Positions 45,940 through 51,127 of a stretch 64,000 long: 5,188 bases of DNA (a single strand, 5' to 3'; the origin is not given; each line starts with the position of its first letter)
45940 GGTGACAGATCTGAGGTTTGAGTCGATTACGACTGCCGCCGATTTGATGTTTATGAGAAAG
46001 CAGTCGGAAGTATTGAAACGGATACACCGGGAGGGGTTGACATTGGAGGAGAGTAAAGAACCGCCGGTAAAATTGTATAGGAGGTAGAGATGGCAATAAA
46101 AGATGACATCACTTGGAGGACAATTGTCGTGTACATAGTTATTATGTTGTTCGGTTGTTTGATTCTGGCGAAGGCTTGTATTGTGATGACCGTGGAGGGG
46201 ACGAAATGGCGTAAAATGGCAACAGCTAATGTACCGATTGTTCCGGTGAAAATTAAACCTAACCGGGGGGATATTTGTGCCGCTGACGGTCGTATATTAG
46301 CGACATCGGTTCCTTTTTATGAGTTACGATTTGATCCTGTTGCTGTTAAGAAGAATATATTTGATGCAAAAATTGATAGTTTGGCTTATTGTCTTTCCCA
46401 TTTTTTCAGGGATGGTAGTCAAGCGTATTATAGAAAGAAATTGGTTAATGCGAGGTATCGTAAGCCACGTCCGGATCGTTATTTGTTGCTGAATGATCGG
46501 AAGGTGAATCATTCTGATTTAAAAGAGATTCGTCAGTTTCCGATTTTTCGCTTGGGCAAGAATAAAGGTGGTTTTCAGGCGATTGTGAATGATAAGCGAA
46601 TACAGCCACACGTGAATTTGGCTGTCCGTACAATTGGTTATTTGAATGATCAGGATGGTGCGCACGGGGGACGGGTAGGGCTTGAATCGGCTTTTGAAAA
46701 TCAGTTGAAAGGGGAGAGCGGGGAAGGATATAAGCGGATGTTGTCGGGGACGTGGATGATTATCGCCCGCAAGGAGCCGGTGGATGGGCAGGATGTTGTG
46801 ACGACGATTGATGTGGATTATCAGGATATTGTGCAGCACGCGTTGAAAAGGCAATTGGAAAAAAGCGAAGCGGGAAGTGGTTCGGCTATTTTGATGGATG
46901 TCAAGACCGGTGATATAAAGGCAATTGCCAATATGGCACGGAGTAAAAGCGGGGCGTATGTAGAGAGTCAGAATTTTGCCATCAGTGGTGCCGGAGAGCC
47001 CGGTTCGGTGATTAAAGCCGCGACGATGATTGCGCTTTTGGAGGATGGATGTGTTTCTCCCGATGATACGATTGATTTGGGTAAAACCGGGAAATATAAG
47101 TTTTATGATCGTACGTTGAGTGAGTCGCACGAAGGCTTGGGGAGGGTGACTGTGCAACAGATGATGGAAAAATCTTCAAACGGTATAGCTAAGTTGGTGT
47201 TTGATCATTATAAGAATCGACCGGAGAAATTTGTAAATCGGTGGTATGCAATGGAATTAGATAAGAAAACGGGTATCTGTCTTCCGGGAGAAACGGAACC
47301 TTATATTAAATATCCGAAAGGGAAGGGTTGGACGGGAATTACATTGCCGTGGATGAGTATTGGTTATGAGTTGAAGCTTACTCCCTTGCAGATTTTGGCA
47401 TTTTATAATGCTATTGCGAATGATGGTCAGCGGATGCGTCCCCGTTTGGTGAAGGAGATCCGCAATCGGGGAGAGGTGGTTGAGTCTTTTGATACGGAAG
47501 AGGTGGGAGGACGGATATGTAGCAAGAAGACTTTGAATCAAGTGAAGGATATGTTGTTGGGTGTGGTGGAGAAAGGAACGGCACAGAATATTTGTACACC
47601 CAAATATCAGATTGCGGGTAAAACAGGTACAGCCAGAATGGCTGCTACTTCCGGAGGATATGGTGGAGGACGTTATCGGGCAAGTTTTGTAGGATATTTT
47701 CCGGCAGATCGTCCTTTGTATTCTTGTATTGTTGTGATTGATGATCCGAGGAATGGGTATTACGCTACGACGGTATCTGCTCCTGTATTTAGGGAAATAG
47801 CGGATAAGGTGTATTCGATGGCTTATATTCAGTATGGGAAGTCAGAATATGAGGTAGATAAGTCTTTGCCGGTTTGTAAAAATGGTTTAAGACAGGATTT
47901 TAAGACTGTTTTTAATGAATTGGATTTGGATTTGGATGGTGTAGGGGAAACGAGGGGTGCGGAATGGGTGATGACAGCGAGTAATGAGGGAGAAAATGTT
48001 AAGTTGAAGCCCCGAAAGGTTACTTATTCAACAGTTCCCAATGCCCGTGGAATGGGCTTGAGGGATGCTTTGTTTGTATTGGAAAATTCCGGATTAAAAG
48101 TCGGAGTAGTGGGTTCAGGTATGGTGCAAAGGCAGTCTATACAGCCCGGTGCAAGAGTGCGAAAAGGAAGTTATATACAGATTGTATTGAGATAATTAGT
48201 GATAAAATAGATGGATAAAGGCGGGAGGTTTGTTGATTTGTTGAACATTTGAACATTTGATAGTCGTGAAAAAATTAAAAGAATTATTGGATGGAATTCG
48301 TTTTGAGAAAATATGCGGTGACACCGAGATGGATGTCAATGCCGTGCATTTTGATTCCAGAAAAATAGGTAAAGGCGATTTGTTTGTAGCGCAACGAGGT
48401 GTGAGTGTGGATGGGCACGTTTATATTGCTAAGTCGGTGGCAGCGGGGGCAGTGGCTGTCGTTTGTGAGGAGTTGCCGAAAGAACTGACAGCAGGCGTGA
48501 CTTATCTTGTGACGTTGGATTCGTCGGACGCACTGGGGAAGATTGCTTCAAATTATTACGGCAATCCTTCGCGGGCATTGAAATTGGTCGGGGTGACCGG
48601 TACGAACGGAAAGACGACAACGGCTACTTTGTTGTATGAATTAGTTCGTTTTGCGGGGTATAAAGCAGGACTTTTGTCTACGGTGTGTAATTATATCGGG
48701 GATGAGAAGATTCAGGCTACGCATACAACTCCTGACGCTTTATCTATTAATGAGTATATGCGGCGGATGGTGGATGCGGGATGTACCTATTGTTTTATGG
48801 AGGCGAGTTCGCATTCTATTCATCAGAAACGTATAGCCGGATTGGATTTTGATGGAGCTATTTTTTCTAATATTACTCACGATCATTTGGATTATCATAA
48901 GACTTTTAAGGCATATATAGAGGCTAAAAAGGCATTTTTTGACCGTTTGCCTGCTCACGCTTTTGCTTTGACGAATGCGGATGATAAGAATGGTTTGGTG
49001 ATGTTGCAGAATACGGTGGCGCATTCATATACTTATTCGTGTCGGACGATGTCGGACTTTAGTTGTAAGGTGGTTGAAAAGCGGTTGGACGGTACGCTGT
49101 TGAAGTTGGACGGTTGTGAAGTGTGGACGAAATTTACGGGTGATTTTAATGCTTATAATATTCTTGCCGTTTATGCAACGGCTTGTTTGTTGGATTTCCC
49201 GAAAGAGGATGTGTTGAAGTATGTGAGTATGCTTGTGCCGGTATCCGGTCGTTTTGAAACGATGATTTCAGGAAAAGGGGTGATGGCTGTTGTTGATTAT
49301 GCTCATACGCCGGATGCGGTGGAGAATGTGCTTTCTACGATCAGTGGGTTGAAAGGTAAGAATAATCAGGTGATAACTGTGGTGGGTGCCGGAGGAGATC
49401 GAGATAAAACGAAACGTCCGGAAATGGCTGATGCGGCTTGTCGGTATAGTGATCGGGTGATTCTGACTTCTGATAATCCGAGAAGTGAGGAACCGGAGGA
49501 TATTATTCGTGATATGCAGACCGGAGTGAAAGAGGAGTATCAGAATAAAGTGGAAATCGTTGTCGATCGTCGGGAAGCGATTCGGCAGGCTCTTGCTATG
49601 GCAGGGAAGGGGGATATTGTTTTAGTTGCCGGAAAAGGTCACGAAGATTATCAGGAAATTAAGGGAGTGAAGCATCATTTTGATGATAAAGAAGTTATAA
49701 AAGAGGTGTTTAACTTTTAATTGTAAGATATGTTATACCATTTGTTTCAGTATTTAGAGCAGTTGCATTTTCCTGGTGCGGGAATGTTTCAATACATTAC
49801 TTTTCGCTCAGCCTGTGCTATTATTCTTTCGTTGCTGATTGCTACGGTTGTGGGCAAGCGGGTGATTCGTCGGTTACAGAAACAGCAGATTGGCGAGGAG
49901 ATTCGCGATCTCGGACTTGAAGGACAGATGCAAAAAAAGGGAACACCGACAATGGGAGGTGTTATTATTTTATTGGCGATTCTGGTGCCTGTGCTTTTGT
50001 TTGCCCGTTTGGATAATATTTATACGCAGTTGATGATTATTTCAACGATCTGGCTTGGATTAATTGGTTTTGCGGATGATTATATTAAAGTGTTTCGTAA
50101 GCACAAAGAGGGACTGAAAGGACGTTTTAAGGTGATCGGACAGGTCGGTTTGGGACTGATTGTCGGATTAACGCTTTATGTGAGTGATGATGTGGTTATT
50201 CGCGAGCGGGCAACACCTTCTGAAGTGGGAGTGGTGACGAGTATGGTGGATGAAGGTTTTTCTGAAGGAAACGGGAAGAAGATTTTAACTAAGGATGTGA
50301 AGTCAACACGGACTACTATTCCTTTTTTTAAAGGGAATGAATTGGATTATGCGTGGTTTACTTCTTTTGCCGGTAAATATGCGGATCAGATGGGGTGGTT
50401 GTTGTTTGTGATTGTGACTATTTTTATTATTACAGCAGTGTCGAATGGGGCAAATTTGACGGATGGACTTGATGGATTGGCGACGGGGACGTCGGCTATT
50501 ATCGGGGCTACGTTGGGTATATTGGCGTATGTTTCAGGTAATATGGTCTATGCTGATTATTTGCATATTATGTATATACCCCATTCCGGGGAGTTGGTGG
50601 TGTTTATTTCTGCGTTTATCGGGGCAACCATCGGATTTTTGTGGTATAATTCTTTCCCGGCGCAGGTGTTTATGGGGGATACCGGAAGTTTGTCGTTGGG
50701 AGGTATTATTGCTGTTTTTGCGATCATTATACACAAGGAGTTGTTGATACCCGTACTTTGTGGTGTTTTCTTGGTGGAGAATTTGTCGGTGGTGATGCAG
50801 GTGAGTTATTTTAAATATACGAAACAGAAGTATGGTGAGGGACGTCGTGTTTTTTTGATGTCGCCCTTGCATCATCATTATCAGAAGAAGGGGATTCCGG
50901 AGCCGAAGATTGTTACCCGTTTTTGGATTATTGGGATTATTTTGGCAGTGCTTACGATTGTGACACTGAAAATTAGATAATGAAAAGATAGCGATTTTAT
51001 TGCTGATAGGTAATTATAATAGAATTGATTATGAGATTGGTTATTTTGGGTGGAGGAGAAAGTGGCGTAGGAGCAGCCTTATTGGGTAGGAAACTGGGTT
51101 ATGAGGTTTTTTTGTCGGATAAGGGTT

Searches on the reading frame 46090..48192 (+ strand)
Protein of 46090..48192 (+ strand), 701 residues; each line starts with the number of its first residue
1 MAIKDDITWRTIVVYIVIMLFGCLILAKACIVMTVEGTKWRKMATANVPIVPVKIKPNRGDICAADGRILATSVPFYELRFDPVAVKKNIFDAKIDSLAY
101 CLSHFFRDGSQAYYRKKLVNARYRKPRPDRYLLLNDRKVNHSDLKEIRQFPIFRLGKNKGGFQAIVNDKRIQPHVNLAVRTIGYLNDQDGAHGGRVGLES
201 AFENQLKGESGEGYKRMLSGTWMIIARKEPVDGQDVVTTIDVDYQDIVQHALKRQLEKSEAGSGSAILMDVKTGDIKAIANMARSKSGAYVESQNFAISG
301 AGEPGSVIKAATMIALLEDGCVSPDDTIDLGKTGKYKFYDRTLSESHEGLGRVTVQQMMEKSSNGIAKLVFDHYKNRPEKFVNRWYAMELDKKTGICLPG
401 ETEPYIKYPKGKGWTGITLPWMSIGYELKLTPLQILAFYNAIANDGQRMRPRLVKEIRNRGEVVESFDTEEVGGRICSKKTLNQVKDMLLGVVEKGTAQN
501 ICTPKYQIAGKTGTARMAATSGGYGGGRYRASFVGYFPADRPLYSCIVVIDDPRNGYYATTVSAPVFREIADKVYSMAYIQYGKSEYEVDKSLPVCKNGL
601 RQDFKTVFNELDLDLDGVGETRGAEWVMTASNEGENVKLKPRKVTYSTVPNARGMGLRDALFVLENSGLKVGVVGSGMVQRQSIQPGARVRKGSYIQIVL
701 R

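Call 63: search_protein_families(library=pfam, proteins=[window:46090-48192:+], max_evalue=0.00001)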
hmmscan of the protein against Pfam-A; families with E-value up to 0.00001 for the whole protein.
window:46090-48192:+ (701 aa): 3 families
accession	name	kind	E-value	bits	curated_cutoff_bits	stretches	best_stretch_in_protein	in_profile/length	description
PF00905.27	Transpeptidase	-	8.4e-55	186.5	22.1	1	264-571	1-298/299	Penicillin binding protein transpeptidase domain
PF03793.24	PASTA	-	1.7e-11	44.3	23.2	1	648-700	2-62/64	PASTA domain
PF03717.20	PBP_dimer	-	2.8e-11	44.6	24.4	1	55-212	2-164/180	Penicillin-binding Protein dimerisation domain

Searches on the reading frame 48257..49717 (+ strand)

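Call 63: search_protein_families(library=pfam, proteins=[window:48257-49717:+], max_evalue=0.00001)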
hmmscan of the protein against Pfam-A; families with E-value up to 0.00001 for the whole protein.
window:48257-49717:+ (487 aa): 3 families
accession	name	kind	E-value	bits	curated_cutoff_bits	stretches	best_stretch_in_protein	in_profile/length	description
PF08245.18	Mur_ligase_M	-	6.5e-49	167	24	1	113-308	1-199/200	Mur ligase middle domain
PF02875.26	Mur_ligase_C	-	2.6e-34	119.2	28.4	1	331-461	1-127/127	Mur ligase, glutamate ligase domain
PF01225.30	Mur_ligase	-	7.4e-10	39.5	21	1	28-101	3-95/95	Mur ligase family, catalytic domain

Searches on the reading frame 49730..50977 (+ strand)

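Call 63: search_protein_families(library=pfam, proteins=[window:49730-50977:+], max_evalue=0.00001)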
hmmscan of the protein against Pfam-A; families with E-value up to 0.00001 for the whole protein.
window:49730-50977:+ (416 aa): 1 family
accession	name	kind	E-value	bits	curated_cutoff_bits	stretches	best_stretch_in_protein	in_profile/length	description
PF00953.26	Glycos_transf_4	-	4.3e-27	95.5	27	1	205-334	45-159/160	Glycosyl transferase family 4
